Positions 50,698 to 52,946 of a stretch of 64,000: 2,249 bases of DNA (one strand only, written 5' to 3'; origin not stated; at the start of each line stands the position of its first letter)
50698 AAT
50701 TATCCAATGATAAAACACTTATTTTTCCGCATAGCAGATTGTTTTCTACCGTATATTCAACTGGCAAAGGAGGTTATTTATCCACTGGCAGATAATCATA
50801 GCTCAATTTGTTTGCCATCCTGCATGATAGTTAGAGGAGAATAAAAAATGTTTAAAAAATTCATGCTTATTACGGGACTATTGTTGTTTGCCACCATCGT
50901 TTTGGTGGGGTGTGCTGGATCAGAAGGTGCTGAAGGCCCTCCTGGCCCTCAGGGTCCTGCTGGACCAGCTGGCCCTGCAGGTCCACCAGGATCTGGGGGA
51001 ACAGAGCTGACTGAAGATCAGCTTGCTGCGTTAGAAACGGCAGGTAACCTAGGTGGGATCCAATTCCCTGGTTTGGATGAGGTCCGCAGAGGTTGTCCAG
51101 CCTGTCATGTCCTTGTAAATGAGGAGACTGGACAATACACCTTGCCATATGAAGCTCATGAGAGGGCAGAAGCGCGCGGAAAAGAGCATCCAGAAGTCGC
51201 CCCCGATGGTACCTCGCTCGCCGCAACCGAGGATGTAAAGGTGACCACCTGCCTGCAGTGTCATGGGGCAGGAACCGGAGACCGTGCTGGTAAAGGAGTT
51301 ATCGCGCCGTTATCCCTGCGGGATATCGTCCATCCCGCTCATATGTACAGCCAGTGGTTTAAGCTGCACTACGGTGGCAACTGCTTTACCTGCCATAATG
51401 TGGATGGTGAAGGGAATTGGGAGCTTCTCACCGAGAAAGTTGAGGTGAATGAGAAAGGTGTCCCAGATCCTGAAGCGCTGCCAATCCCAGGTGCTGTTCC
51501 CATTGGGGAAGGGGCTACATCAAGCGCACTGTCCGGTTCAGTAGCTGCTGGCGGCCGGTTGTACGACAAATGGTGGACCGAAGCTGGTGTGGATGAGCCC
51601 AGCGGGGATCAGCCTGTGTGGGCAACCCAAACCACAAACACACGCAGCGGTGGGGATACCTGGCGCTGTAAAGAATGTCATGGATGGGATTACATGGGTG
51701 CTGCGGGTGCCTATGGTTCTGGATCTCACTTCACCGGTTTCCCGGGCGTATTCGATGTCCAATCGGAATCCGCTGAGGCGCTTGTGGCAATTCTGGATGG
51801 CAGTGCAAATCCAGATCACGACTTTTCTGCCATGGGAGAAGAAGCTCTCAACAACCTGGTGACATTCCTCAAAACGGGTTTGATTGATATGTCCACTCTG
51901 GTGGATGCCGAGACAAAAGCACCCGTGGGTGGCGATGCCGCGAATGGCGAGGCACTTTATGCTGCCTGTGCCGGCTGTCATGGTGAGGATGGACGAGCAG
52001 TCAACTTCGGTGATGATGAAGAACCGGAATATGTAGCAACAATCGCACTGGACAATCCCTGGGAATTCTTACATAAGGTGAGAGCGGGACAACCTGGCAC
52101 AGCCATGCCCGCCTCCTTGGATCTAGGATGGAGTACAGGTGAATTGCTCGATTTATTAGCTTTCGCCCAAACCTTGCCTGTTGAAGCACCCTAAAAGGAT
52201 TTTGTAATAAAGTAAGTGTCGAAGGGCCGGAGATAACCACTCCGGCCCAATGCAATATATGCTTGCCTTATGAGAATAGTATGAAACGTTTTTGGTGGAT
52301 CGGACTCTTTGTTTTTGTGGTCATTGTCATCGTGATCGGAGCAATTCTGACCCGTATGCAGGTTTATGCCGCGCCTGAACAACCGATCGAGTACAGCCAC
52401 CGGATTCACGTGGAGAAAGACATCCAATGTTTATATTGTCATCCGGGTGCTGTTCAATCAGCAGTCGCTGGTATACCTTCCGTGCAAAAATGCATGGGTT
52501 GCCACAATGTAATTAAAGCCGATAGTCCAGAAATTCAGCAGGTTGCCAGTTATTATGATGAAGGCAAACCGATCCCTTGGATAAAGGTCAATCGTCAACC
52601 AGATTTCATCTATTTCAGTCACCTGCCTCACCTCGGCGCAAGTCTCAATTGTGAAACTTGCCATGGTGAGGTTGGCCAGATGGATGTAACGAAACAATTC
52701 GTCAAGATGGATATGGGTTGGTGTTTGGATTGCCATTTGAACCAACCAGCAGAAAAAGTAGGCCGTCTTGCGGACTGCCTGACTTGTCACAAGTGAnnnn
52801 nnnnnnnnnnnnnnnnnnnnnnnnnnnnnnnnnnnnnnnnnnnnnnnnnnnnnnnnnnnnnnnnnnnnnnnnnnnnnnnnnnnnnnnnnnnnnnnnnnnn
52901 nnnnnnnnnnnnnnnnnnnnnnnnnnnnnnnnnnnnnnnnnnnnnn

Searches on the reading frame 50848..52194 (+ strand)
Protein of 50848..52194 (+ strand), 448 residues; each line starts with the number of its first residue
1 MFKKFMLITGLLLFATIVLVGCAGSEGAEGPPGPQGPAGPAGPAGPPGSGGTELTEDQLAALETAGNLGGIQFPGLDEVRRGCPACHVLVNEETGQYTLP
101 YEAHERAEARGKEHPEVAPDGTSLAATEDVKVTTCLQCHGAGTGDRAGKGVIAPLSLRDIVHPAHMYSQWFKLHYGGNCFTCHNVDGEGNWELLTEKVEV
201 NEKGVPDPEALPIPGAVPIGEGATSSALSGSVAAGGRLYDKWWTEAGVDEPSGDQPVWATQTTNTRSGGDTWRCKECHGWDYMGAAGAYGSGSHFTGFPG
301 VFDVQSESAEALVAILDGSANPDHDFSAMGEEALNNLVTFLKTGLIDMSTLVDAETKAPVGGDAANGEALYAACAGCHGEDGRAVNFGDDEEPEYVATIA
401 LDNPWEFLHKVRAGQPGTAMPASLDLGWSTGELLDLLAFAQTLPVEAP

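Call 6: search_protein_families(library=pfam, proteins=[window:50848-52194:+], max_evalue=0.01)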
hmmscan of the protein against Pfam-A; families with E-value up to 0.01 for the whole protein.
window:50848-52194:+ (448 aa): 8 families
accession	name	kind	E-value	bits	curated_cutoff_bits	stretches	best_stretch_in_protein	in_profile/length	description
PF13442.11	Cytochrome_CBB3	-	2.2e-10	41.2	27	1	363-429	2-57/68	Cytochrome C oxidase, cbb3-type, subunit III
PF00034.26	Cytochrom_C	-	1.7e-09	39.3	21.3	1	364-393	1-27/90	Cytochrome c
PF22113.1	Mtrc-MtrF_II-IV_dom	-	3.3e-06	27.2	30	1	128-280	24-165/176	Outer membrane cytochrome MtrC/MtrF-like, domains II/IV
PF14522.11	Cytochrome_C7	-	4.5e-05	23.6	24.8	0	81-184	14-67/67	Cytochrome c7 and related cytochrome c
PF09699.15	Paired_CXXCH_1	-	0.0003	20.9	20.6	0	177-197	7-27/41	Doubled CXXCH motif (Paired_CXXCH_1)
PF02085.21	Cytochrom_CIII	-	0.00037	21.2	22.9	0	81-148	31-91/101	Class III cytochrome C family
PF01391.23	Collagen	-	0.00071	19.7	27.2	1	23-51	21-49/60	Collagen triple helix repeat (20 copies)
PF13435.11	Cytochrome_C554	-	0.0031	18.9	20.8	0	83-148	2-64/84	Cytochrome c554 and c-prime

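Call 7: search_protein_families(library=ncbifam, proteins=[window:50848-52194:+], max_evalue=0.01)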
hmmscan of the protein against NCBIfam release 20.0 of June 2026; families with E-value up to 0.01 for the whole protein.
window:50848-52194:+ (448 aa): 5 families
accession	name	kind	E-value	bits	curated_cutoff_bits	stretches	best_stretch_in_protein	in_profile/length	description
NF045773.1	cytochro_C550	exception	8.6e-07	28.9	125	0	110-141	36-66/118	cytochrome c550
TIGR00782.1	ccoP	equivalog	3.8e-06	26.4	179.95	0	273-386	117-226/285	cytochrome-c oxidase, cbb3-type subunit III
TIGR02603.1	CxxCH_TIGR02603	domain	8.7e-05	22.5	68.15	0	362-390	1-30/134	putative heme-binding domain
NF045774.1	cytochro_C551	exception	0.0015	18.5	118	0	363-381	38-57/110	cytochrome c551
NF038329.2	gly_rich_SclB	equivalog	0.0048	15.9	325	1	23-52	155-184/442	LPXTG-anchored collagen-like adhesin Scl2/SclB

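Call 22: find_homologous_proteins(query=window:51007-52191:+, max_evalue=0.00001)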
Query window:51007-52191:+ (395 aa): 1557 proteins with E <= 0.00001 among 8000 candidates; the best 120 are listed.
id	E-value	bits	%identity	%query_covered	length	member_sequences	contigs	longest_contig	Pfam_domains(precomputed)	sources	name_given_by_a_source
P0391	1.6e-271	919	100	100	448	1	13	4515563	PF13442.12,PF00034.27,PF22113.2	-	-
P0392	3.2e-269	911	67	100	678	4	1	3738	PF01391.24,PF13442.12,PF00034.27,PF22113.2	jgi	-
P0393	7.6e-235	798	84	100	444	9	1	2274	PF13442.12,PF00034.27,PF22113.2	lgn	-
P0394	2.8e-233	793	84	100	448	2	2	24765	PF13442.12,PF00034.27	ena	-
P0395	3.8e-233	792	84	100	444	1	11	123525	PF13442.12,PF00034.27,PF22113.2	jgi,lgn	jgi:thiosulfate dehydrogenase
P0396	7.4e-232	788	54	56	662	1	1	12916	PF09086.17,PF14495.12,PF13442.12,PF00034.27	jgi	jgi:thiosulfate dehydrogenase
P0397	2.7e-230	783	83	100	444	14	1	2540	PF13442.12,PF00034.27,PF22113.2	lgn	-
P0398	4.1e-229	779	82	100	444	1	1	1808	PF13442.12,PF00034.27,PF22113.2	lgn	-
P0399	5.9e-228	775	83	100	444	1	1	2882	PF13442.12,PF00034.27,PF22113.2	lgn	-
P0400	8.4e-228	775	82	100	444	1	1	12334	PF13442.12,PF00034.27,PF22113.2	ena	-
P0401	1.0e-227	775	82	100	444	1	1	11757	PF13442.12,PF00034.27,PF22113.2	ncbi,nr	ncbi:MAG TPA: c-type cytochrome [Anaerolineales bacterium]|nr:c-type cytochrome [Anaerolineales bact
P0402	1.1e-227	775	83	100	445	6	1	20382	PF13442.12,PF00034.27,PF22113.2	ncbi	ncbi:MAG: c-type cytochrome [Anaerolineales bacterium]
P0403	4.5e-227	772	83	100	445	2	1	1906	PF13442.12,PF00034.27,PF22113.2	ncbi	-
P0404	5.6e-227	772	82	100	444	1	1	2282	PF13442.12,PF00034.27,PF22113.2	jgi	-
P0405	5.8e-227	772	82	100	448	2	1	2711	PF13442.12,PF00034.27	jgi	jgi:cytochrome c553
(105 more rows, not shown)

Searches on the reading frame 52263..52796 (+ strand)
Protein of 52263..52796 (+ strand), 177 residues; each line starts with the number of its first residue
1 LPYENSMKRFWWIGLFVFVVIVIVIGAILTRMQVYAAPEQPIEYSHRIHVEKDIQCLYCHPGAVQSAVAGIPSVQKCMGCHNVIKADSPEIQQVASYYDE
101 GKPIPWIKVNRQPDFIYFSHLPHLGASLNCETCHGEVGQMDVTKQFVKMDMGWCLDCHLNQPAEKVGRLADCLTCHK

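Call 6: search_protein_families(library=pfam, proteins=[window:52263-52796:+], max_evalue=0.01)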
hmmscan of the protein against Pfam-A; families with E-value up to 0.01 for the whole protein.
window:52263-52796:+ (177 aa): 5 families
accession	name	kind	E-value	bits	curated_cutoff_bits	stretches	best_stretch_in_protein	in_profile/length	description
PF14522.11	Cytochrome_C7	-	8.2e-15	54.8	24.8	2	117-177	2-67/67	Cytochrome c7 and related cytochrome c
PF02085.21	Cytochrom_CIII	-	5.3e-09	36.8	22.9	1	37-89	16-61/101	Class III cytochrome C family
PF14537.11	Cytochrom_c3_2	-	6.5e-08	33.4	25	1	48-86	1-38/79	Cytochrome c3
PF09699.15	Paired_CXXCH_1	-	0.0021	18.1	20.6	0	129-159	8-37/41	Doubled CXXCH motif (Paired_CXXCH_1)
PF22113.1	Mtrc-MtrF_II-IV_dom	-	0.0041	17.1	30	0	51-176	5-127/176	Outer membrane cytochrome MtrC/MtrF-like, domains II/IV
